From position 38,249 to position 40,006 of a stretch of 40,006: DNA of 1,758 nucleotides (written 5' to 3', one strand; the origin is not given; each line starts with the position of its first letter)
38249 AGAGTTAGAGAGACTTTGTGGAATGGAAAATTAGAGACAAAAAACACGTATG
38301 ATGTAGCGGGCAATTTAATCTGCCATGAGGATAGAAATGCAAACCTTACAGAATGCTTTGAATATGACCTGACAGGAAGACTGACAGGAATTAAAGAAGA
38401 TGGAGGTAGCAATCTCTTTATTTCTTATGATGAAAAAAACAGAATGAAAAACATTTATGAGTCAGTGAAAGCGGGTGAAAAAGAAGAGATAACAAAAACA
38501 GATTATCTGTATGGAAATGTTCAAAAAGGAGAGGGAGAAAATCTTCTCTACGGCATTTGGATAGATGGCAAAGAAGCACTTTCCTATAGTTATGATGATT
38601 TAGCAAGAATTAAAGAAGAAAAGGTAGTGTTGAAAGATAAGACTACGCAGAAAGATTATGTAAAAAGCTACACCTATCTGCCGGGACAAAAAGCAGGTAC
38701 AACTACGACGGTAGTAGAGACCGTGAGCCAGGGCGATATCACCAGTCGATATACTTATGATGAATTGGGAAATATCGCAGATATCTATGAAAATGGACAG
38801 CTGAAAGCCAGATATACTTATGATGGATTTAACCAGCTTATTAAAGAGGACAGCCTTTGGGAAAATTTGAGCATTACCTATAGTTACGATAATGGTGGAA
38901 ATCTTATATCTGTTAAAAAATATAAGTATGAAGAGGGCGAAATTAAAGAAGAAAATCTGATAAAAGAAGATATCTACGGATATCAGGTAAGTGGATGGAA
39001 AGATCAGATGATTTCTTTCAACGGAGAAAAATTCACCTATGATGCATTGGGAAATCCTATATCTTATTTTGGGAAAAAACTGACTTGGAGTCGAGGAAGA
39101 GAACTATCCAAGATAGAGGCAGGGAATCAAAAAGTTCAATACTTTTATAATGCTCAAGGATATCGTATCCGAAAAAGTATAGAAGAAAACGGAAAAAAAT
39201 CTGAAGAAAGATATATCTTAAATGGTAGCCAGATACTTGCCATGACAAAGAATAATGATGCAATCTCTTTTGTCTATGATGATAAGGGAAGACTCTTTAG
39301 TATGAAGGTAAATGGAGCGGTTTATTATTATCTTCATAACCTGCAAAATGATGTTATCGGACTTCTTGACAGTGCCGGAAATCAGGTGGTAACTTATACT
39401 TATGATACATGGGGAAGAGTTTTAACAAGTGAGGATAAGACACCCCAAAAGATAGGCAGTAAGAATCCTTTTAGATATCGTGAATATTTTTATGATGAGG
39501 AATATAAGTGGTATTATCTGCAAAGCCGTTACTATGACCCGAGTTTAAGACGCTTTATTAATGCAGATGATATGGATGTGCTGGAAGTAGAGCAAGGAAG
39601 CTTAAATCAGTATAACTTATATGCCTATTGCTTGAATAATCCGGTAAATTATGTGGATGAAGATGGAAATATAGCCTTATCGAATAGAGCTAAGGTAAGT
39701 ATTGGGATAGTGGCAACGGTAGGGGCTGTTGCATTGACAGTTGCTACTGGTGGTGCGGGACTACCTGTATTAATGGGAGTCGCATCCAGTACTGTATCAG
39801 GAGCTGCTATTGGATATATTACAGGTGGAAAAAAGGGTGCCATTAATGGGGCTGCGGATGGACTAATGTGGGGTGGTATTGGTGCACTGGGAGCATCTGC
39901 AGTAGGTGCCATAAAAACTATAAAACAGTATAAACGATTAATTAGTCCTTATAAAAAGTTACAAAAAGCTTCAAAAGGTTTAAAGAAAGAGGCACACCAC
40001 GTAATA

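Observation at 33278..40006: A giant ORF of at least 2243 codons, absent from the ORF track, encodes an RHS/YD polymorphic toxin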

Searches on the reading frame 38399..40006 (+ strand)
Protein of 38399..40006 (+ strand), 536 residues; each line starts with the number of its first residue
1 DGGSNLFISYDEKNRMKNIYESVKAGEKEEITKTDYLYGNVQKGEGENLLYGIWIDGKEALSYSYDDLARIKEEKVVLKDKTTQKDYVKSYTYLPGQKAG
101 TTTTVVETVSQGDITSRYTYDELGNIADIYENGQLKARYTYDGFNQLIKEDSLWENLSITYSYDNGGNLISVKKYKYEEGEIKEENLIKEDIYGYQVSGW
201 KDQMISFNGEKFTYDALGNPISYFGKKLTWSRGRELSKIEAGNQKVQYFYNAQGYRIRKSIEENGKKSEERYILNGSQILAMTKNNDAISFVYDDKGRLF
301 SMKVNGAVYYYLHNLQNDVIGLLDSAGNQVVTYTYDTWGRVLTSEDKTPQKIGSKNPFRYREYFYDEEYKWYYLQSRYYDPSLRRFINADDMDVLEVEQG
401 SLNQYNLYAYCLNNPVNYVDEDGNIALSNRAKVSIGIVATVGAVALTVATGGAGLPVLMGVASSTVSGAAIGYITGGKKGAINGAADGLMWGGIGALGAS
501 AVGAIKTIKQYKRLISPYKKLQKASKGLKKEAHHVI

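Call 35: search_solved_structures(query=window:38399-40006:+, max_evalue=0.01, show_alignments=3)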
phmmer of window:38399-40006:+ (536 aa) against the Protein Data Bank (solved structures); distinct sequences matched with E-value up to 0.01: 9.
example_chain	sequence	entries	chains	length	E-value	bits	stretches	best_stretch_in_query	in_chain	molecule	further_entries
7q97_A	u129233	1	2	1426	3.2e-20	75.5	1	121-426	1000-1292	Rhs family protein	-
8h8a_A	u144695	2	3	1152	8.3e-18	67.5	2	201-423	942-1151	Putative Rhs-family protein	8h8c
8h8b_A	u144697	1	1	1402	1.1e-16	63.8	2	201-423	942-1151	Putative Rhs-family protein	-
9pt5_A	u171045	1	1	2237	1e-10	44.1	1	107-476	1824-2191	Teneurin-like protein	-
8cp6_B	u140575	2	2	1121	7.3e-10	41.3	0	349-420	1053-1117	Toxin protein Tse5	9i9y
8uy4_A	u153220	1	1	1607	1.1e-07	34.1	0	329-394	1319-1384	Tse15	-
9ifo_A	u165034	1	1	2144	1.3e-07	33.9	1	107-423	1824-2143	Teneurin-Like Protein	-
8uxt_A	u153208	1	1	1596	3.6e-07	32.4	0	329-392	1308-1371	Tse15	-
5kis_B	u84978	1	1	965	0.0095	17.8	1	306-428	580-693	RHS2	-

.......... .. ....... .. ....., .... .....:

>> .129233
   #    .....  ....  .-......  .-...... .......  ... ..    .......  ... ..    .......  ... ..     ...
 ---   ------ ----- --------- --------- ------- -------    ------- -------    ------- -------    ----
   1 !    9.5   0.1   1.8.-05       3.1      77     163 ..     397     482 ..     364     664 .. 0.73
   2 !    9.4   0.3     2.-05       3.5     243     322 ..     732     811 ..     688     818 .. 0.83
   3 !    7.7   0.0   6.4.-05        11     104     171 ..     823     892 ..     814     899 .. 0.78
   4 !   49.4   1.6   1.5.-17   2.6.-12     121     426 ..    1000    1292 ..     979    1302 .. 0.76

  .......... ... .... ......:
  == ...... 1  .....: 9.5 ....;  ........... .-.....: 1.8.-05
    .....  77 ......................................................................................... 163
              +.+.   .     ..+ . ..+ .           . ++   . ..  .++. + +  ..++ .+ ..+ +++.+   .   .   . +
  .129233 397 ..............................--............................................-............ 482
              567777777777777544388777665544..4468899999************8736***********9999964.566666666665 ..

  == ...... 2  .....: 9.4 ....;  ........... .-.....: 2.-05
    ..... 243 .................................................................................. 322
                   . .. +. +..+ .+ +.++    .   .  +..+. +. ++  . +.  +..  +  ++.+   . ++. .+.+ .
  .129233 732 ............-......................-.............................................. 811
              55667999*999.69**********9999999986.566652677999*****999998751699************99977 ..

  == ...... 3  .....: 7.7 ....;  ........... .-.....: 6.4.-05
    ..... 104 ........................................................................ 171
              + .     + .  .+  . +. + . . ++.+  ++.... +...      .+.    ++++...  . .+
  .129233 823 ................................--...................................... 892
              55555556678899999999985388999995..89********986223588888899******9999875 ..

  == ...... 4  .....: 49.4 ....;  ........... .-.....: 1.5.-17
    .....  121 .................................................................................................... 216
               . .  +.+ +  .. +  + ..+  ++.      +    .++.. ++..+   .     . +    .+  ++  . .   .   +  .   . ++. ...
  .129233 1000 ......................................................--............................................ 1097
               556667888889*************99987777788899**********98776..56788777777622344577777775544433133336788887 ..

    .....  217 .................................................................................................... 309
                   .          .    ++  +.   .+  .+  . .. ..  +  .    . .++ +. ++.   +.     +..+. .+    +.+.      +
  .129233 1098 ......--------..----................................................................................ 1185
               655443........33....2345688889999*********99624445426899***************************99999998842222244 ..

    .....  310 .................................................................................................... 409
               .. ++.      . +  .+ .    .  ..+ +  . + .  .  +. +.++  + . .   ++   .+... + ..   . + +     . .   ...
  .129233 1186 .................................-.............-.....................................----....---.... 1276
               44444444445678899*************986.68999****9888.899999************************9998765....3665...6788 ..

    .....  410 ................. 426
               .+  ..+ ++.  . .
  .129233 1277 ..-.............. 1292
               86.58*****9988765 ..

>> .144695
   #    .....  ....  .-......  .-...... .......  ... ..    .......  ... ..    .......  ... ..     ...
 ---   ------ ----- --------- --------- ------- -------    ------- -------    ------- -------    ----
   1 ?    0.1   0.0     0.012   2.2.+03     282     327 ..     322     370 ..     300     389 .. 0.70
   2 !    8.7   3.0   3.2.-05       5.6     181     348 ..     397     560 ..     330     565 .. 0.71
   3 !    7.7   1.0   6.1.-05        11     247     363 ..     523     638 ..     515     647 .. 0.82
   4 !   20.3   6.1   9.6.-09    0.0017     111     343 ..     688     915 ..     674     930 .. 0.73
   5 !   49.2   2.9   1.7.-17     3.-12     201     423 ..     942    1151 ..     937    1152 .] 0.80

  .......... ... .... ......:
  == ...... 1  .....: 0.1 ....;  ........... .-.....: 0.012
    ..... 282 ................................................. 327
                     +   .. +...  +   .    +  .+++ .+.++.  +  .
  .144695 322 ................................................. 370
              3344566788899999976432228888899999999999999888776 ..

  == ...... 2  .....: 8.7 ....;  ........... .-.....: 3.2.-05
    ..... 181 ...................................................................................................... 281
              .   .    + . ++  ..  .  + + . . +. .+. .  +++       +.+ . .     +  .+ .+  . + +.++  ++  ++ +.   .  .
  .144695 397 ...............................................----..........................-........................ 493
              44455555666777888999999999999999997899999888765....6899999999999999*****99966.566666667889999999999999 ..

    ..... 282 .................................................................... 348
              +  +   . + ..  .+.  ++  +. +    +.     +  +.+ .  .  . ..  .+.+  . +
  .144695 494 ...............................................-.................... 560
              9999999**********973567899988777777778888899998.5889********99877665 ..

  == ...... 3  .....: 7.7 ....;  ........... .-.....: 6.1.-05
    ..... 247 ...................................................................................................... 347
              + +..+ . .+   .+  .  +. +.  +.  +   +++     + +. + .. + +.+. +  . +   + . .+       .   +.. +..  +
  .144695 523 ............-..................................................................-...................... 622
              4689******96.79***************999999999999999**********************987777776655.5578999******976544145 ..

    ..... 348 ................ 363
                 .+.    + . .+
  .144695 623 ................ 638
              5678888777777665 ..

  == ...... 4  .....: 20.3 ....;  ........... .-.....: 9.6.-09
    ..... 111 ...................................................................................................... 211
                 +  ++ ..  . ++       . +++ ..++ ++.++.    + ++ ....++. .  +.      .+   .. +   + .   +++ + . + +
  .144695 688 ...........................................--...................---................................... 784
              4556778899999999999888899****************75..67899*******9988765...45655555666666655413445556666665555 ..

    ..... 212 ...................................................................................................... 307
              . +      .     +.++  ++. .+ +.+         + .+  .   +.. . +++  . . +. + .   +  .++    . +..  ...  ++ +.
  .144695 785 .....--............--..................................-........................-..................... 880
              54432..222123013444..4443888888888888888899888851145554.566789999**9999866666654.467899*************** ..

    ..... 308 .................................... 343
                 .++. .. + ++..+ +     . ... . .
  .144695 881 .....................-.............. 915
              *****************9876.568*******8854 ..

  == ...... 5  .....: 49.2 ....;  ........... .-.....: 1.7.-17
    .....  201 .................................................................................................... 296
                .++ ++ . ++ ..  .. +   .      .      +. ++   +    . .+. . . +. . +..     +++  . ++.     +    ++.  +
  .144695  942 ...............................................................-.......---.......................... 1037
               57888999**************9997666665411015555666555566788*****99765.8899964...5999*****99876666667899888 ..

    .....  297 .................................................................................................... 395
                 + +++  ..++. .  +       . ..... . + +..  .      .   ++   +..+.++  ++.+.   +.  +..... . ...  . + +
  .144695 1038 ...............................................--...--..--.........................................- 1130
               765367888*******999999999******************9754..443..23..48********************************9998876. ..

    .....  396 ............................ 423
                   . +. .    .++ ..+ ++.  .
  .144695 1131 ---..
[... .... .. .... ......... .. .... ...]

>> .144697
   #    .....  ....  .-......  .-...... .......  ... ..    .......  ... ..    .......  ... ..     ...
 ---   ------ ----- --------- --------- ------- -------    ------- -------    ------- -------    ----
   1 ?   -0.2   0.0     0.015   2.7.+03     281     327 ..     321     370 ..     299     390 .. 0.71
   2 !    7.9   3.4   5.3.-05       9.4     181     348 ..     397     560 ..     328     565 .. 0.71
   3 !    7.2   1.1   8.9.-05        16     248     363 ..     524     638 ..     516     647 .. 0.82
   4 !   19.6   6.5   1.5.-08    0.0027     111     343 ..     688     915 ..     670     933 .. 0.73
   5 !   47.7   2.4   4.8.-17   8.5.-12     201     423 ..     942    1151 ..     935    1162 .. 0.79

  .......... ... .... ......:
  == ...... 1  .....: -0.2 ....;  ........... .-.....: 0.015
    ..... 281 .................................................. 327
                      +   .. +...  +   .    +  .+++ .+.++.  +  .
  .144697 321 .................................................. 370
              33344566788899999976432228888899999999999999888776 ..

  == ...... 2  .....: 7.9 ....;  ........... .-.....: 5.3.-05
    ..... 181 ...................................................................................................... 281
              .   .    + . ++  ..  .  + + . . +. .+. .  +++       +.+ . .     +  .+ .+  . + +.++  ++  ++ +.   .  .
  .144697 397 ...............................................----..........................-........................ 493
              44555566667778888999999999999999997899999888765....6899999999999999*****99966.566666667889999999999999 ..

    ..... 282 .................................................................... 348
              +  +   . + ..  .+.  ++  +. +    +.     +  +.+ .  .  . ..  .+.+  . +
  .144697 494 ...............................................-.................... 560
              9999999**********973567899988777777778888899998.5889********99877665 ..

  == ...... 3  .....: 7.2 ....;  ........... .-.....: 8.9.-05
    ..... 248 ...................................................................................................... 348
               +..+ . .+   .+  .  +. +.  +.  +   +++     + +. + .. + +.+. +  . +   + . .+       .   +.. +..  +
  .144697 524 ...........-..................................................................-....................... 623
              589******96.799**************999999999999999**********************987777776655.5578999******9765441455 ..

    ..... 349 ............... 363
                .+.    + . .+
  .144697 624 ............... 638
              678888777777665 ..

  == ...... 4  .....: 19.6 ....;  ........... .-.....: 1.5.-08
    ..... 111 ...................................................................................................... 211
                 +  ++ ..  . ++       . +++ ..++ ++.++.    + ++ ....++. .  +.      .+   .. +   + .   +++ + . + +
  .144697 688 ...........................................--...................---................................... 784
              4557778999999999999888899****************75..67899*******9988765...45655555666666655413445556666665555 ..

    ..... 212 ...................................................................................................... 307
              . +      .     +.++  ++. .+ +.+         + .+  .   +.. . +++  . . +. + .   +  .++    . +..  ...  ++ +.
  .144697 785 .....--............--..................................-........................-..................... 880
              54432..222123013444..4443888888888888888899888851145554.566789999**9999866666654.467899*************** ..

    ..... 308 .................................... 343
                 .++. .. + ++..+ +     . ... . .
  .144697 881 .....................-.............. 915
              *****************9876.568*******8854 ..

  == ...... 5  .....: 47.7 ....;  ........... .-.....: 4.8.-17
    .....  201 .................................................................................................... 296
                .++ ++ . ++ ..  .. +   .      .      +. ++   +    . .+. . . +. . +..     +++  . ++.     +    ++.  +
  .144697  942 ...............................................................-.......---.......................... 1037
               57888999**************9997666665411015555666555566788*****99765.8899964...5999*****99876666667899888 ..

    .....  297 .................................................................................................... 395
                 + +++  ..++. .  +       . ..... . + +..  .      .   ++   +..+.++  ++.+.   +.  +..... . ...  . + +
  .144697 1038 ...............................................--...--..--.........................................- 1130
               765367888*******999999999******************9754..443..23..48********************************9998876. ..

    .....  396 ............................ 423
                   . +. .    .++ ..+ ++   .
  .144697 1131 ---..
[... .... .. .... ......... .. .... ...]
